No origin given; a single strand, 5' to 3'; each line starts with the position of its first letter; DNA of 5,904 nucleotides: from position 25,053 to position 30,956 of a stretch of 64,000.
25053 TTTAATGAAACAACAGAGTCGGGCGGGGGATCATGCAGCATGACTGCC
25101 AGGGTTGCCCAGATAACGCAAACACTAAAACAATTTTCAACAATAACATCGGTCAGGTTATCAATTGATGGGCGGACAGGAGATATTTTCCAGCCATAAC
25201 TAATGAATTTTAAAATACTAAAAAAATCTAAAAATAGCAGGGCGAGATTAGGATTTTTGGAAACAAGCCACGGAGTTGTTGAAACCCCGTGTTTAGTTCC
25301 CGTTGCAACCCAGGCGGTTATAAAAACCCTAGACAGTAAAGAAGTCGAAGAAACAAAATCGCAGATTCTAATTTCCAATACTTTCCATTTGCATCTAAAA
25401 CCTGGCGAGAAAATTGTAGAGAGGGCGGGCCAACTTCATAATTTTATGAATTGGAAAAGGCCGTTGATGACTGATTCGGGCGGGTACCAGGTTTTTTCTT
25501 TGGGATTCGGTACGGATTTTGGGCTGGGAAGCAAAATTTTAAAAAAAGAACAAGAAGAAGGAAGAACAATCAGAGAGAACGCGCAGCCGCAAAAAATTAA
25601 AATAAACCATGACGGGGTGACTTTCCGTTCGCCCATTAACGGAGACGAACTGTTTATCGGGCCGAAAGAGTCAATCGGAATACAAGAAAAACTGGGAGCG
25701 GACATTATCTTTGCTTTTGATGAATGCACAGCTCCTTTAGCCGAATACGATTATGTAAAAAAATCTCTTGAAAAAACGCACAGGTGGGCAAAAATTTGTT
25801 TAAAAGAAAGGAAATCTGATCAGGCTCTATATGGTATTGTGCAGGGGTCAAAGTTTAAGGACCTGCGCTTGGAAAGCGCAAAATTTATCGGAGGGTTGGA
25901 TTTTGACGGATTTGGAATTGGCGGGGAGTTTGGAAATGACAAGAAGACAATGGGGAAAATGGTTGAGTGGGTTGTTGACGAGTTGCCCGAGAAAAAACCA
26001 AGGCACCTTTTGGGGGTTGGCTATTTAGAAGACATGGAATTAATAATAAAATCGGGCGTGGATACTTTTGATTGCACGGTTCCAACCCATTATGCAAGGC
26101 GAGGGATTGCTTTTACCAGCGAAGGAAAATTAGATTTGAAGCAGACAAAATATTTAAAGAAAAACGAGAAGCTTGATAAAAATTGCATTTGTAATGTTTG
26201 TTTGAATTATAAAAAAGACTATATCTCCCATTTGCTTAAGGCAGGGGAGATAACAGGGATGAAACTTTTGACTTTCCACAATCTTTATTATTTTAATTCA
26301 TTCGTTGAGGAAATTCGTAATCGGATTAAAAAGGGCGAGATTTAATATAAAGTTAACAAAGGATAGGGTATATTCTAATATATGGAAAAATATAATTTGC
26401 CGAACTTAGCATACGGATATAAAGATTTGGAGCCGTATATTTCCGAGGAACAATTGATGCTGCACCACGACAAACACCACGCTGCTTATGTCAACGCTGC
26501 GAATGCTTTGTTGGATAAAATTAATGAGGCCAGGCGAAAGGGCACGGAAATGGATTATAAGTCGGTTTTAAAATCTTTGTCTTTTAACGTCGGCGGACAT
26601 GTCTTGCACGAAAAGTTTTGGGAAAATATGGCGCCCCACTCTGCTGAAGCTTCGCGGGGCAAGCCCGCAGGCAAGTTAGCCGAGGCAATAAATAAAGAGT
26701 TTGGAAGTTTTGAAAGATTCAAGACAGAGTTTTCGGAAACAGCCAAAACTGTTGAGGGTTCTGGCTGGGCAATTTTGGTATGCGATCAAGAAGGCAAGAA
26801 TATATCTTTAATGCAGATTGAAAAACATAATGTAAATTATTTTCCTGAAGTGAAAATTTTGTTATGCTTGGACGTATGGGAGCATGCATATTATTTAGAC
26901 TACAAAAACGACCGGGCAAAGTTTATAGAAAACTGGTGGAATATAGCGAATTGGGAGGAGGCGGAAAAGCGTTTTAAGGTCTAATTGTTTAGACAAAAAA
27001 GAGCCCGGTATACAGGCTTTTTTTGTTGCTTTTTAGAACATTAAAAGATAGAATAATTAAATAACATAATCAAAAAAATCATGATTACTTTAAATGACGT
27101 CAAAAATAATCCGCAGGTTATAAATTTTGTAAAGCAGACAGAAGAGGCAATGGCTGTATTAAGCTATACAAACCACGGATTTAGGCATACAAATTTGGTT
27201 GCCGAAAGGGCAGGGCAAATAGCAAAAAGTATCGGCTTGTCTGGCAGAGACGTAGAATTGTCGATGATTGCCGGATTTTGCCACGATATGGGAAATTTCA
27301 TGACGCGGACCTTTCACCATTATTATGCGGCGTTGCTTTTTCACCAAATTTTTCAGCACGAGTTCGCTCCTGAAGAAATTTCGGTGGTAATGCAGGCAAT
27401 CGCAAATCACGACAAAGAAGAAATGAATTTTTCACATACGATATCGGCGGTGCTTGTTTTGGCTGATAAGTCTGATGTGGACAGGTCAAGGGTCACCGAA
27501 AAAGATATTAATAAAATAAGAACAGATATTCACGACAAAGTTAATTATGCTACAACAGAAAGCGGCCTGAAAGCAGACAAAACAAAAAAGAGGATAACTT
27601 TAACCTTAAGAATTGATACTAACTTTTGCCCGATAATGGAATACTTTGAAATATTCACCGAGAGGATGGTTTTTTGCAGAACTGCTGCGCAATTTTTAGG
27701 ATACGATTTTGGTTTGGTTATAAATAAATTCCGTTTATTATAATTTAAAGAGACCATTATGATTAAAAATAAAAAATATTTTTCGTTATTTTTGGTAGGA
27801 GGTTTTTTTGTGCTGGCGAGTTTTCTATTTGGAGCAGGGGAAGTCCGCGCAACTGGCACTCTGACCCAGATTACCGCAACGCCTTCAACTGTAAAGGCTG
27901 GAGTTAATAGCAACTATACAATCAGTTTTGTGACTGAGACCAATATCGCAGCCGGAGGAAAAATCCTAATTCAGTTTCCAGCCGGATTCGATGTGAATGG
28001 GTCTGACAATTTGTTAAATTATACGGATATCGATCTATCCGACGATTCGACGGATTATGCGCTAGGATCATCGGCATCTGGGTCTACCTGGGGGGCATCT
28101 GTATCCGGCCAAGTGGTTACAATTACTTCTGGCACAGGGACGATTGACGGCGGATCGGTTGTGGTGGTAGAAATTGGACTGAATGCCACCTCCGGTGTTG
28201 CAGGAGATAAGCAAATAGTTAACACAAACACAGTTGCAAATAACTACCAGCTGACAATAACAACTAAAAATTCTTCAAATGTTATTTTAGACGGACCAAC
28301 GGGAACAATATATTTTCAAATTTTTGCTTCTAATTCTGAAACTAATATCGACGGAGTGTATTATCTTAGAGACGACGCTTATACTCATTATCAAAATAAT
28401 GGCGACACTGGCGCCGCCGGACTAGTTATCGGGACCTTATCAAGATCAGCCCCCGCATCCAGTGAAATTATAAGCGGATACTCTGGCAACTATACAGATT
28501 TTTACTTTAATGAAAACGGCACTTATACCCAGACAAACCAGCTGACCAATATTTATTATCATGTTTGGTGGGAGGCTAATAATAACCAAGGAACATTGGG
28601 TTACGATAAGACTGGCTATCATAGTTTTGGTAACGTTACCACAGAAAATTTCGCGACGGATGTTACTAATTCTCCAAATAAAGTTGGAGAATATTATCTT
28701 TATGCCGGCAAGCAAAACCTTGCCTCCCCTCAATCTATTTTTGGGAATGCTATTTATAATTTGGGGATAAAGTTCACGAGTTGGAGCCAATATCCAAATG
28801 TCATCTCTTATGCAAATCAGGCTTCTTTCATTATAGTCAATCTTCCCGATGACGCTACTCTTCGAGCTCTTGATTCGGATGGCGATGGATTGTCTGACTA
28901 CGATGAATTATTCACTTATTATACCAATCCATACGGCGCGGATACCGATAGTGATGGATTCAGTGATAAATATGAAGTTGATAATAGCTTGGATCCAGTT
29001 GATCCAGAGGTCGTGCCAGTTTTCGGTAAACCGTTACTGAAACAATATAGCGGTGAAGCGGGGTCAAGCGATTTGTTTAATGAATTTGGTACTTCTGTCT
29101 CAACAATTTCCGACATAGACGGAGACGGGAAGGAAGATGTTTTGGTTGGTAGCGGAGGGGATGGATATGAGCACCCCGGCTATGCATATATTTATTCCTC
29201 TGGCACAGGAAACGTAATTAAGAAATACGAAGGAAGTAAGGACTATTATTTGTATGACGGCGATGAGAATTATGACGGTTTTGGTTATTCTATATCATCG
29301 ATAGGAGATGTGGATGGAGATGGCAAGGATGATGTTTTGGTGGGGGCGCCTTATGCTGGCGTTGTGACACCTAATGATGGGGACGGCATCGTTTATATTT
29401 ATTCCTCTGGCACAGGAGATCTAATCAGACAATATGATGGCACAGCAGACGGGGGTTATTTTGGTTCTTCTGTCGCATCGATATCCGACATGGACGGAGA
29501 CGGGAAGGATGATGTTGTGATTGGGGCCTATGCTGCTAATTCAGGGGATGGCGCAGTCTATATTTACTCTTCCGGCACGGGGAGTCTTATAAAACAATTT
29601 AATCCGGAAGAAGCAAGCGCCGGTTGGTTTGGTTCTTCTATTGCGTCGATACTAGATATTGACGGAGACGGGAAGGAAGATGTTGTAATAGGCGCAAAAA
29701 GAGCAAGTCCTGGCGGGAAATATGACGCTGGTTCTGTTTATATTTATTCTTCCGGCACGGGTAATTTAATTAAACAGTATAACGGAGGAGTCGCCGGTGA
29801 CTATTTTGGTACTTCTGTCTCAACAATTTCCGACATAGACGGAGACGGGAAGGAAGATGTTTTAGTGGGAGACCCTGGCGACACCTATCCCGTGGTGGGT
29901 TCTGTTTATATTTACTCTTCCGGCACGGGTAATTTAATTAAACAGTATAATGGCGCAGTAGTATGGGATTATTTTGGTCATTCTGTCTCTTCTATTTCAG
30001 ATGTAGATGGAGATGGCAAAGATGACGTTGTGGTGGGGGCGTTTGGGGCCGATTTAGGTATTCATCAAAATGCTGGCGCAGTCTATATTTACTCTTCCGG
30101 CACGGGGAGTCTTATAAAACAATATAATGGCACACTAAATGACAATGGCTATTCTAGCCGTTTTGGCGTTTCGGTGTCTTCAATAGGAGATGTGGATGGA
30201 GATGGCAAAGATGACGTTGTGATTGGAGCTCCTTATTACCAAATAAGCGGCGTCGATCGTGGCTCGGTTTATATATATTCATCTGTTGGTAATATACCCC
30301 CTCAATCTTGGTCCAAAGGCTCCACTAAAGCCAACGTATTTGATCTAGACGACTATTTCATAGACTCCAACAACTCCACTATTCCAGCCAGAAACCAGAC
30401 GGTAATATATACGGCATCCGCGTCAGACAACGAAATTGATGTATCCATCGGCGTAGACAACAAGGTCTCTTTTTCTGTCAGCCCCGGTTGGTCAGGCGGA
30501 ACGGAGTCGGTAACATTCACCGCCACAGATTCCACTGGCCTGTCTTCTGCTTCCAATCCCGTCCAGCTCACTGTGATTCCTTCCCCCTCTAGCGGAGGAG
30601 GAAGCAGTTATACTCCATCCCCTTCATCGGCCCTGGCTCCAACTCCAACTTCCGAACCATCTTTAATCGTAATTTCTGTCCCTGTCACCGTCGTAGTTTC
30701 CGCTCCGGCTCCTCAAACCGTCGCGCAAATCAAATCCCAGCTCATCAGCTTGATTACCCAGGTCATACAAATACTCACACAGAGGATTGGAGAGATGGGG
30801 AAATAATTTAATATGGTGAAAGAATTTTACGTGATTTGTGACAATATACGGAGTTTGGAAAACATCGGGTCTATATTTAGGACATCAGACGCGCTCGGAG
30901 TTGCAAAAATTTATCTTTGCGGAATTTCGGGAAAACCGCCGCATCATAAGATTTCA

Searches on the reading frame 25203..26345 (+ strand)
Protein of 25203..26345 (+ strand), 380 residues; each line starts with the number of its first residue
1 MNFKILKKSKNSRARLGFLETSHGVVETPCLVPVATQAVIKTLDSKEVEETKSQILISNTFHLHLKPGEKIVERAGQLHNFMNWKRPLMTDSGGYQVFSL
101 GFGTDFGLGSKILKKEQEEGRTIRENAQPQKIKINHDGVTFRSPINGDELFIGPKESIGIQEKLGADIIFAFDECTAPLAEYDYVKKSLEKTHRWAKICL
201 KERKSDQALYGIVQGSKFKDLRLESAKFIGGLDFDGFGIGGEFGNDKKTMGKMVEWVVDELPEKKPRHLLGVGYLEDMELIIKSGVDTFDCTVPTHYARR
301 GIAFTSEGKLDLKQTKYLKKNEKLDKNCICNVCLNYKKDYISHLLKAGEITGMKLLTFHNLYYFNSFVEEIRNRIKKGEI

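Call 93: search_protein_families(library=pfam, max_evalue=0.00001, proteins=[window:25203-26345:+])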
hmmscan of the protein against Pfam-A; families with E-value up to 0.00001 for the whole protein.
window:25203-26345:+ (380 aa): 1 family
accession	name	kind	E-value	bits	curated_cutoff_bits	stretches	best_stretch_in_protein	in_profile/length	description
PF01702.25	TGT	-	3.4e-124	415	26.3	1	13-379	2-343/357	Queuine tRNA-ribosyltransferase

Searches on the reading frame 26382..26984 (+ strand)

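Call 93: search_protein_families(library=pfam, max_evalue=0.00001, proteins=[window:26382-26984:+])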
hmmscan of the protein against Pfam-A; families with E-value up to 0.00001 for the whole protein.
window:26382-26984:+ (200 aa): 2 families
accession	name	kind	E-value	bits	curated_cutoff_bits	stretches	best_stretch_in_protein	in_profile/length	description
PF02777.23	Sod_Fe_C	-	1e-37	128.7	20.9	1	95-197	1-102/102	Iron/manganese superoxide dismutases, C-terminal domain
PF00081.27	Sod_Fe_N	-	5.8e-28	97.6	27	1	3-84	1-82/82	Iron/manganese superoxide dismutases, alpha-hairpin domain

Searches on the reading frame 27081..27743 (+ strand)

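Call 93: search_protein_families(library=pfam, max_evalue=0.00001, proteins=[window:27081-27743:+])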
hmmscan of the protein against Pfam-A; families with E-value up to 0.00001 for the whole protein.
window:27081-27743:+ (220 aa): 1 family
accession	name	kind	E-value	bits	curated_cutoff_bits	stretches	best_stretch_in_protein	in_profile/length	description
PF01966.28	HD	-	5.5e-07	30.3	22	1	34-132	2-93/116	HD domain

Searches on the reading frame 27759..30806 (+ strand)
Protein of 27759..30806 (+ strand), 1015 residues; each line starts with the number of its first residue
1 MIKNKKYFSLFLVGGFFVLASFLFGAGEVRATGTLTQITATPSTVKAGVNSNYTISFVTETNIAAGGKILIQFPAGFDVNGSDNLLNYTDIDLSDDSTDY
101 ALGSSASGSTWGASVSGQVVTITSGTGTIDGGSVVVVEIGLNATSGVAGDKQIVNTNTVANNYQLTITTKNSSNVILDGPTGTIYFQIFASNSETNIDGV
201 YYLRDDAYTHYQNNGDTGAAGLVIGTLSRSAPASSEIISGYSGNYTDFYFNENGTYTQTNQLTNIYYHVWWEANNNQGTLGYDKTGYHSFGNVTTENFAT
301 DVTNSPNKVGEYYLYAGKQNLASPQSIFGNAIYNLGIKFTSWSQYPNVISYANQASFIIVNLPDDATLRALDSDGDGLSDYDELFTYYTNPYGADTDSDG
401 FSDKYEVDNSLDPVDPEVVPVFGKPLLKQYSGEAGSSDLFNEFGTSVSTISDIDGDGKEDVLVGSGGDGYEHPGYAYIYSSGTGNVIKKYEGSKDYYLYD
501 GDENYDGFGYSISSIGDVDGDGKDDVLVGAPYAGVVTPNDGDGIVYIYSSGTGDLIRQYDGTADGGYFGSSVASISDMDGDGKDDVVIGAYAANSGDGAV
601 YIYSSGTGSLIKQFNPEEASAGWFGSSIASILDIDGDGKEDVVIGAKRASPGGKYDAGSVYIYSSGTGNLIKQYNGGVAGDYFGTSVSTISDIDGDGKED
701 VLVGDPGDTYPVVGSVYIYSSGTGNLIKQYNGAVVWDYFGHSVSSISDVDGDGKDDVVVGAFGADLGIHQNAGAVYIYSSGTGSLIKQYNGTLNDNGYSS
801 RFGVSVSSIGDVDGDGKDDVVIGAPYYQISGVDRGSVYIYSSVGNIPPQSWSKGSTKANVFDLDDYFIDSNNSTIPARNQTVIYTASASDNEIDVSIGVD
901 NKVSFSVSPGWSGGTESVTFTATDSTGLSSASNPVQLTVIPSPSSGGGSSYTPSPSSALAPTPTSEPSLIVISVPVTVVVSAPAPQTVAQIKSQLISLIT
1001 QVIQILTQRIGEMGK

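Call 96: search_protein_families(library=pfam, max_evalue=0.00001, proteins=[window:27759-30806:+])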
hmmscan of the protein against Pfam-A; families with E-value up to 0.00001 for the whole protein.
window:27759-30806:+ (1015 aa): 4 families
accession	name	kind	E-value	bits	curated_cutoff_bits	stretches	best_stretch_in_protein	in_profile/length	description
PF01839.29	FG-GAP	-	8.7e-55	182.3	22.1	6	624-663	1-37/37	FG-GAP repeat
PF13517.12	FG-GAP_3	-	3e-31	108.2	26.9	6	577-644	1-61/61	FG-GAP-like repeat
PF23727.1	Beta-prop_FAM234A_B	-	1.8e-07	30.5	26.4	0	570-613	128-169/467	FAM234A/B beta-propeller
PF14312.12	FG-GAP_2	-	7.3e-07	29.7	23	0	622-663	16-49/49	FG-GAP repeat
